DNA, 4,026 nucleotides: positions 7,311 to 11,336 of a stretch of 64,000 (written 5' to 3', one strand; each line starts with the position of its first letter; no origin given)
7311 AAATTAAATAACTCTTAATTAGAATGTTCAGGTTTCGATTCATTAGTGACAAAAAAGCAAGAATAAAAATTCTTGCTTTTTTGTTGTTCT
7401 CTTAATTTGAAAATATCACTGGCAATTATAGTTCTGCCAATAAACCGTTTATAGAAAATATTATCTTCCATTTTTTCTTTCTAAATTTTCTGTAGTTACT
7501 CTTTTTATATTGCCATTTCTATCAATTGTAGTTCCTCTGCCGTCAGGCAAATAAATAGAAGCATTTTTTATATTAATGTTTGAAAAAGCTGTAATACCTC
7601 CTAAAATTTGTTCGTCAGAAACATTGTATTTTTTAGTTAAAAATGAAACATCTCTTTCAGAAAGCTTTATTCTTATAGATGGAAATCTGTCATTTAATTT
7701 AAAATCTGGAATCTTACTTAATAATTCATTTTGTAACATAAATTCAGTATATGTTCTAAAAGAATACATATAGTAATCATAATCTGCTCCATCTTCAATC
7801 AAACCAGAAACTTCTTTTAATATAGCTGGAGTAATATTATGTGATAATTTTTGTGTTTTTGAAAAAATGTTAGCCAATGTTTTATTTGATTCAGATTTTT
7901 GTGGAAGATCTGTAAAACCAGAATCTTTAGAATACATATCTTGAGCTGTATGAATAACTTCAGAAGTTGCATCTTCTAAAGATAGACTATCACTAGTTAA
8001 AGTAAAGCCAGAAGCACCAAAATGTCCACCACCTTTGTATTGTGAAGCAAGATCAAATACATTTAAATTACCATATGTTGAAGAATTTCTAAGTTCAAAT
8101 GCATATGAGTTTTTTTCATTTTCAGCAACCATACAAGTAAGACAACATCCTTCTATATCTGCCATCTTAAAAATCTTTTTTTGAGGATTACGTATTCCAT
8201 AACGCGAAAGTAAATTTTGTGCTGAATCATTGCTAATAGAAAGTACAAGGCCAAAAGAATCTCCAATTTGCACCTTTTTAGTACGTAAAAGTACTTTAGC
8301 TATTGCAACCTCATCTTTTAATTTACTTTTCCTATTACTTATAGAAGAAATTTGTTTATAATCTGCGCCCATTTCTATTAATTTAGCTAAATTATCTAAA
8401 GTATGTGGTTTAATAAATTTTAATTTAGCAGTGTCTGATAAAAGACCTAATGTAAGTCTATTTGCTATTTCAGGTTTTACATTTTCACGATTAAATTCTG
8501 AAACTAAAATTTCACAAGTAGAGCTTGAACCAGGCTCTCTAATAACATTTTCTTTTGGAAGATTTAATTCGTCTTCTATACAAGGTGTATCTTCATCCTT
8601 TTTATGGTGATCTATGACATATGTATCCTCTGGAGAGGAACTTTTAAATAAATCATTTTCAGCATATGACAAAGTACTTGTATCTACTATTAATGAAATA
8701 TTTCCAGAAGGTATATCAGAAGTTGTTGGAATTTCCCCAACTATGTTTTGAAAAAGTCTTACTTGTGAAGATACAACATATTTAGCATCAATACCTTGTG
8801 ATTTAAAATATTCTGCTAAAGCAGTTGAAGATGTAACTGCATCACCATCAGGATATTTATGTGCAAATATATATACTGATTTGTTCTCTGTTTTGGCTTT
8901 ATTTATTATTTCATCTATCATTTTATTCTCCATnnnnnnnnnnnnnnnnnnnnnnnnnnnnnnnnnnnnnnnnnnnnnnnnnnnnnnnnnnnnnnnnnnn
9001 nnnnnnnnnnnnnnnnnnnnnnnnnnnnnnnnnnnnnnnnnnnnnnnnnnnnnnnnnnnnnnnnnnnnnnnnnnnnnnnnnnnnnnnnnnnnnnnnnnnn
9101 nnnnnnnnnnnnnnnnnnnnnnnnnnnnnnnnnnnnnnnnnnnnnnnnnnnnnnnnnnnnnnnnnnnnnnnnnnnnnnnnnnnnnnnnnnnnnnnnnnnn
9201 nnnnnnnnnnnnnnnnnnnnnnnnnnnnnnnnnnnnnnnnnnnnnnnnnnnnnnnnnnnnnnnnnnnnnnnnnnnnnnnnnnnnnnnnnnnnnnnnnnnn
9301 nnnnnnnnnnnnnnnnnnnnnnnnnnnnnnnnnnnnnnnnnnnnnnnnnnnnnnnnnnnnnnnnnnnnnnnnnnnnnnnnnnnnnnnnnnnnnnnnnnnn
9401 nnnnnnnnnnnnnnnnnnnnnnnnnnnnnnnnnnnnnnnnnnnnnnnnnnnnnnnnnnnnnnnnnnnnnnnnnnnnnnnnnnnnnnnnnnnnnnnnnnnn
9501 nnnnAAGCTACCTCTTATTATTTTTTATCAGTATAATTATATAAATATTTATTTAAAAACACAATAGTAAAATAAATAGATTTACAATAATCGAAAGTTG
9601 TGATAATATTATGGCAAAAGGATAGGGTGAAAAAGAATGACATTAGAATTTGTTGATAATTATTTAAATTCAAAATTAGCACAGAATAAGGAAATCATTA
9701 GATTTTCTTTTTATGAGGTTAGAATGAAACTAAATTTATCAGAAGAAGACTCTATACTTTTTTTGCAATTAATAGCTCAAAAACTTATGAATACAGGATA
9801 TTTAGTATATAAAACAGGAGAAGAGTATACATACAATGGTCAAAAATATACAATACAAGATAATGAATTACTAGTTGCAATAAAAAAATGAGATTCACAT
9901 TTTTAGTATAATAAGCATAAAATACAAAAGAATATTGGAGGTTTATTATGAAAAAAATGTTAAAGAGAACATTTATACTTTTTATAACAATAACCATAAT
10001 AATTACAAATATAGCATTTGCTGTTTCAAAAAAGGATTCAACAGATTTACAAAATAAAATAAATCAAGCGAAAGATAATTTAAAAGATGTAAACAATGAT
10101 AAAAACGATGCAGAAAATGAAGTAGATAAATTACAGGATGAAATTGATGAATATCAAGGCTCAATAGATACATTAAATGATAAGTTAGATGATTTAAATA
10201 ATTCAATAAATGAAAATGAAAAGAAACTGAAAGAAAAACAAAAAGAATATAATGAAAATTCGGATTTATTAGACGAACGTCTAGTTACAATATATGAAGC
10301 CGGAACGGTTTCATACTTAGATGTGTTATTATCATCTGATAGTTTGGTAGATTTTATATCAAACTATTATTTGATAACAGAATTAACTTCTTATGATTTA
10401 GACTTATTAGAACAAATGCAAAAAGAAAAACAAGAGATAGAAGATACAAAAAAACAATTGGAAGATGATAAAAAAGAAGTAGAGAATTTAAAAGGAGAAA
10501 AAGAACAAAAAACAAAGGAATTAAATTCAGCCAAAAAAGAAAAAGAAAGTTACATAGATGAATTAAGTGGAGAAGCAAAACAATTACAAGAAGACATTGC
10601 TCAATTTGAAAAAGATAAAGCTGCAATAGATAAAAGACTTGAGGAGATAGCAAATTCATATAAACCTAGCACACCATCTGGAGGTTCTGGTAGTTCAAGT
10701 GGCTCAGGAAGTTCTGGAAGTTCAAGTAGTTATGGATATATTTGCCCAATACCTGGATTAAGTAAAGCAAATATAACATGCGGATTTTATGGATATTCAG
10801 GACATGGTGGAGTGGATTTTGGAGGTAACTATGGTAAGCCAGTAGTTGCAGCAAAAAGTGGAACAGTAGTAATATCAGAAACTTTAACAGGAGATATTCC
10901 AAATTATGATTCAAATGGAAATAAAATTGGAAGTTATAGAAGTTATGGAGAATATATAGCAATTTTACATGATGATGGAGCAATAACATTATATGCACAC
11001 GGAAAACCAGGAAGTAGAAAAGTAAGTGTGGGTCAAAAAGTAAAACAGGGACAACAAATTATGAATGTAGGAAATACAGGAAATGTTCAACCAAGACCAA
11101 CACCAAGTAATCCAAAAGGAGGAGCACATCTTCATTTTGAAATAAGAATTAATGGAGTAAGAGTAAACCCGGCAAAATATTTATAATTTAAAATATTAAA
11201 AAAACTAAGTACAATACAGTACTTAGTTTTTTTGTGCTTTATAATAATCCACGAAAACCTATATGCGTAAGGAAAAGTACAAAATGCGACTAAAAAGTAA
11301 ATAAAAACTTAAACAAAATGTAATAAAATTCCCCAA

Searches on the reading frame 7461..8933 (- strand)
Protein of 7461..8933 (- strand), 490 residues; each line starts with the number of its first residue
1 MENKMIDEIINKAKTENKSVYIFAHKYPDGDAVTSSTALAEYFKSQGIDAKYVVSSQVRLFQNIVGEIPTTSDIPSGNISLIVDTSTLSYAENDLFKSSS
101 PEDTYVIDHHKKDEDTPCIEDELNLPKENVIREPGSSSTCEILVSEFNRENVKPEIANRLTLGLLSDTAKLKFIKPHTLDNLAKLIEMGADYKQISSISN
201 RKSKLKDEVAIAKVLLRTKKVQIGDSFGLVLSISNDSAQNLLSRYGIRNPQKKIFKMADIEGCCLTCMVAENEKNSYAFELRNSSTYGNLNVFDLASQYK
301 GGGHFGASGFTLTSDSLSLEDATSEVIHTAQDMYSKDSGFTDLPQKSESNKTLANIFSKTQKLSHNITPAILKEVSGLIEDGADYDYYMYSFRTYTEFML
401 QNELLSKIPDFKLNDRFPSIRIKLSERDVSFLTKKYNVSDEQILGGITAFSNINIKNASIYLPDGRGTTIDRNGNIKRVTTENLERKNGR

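Call 33: search_protein_families(library=pfam, proteins=[window:7461-8933:-], max_evalue=0.001)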
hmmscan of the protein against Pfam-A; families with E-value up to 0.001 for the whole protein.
window:7461-8933:- (490 aa): 2 families
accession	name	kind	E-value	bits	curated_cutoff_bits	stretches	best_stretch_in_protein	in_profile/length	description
PF01368.27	DHH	-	7.2e-15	55.8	28.1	1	20-163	2-124/125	DHH family, N-terminal domain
PF02272.25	DHHA1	-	1.3e-06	29.2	25.9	1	268-328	36-98/102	DHHA1 domain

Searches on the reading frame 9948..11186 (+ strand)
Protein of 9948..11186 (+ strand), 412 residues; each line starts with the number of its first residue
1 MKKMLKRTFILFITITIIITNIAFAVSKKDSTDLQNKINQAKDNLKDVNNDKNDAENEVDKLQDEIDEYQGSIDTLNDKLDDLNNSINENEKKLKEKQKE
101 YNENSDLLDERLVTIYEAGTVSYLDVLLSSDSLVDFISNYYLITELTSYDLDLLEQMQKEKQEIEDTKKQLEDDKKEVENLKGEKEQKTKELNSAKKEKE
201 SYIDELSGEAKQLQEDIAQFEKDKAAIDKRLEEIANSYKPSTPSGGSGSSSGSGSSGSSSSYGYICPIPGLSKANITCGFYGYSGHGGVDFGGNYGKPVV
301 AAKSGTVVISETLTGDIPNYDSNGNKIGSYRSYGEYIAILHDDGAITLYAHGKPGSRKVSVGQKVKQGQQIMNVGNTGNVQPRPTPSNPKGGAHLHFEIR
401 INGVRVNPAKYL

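Call 33: search_protein_families(library=pfam, proteins=[window:9948-11186:+], max_evalue=0.001)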
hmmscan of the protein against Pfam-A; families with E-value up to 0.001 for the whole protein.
window:9948-11186:+ (412 aa): 10 families
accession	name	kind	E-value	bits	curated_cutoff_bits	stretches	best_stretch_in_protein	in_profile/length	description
PF01551.29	Peptidase_M23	-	7e-23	81.1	28.7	1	285-408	2-96/96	Peptidase family M23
PF24568.1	CC_PcsB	-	9.8e-15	54.6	27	1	95-166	2-74/75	Peptidoglycan hydrolase PcsB, coiled-coil domain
PF06810.17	Phage_scaffold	-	3.1e-06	27.7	35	1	29-103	25-88/170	Phage capsid assembly scaffolding protein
PF12795.12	MscS_porin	-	1.6e-05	25.1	34.4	1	27-99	76-151/238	Mechanosensitive ion channel porin domain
PF11932.13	DUF3450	-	2.5e-05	24.2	32.6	1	32-104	14-84/241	Protein of unknown function (DUF3450)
PF10473.14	CENP-F_leu_zip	-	0.00019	22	34.5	1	27-110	50-133/140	Leucine-rich repeats of kinetochore protein Cenp-F/LEK1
PF00038.26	Filament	-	0.00045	20.4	40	0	35-110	195-270/313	Intermediate filament protein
PF08614.16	ATG16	-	0.00063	20.4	33.7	0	31-109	111-186/200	Autophagy protein 16 (ATG16)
PF07889.17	DUF1664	-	0.00069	20.1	34.6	0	156-234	49-120/124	Protein of unknown function (DUF1664)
PF16331.10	TolA_bind_tri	-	0.00096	19.6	30.1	0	49-85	17-53/76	TolA binding protein trimerisation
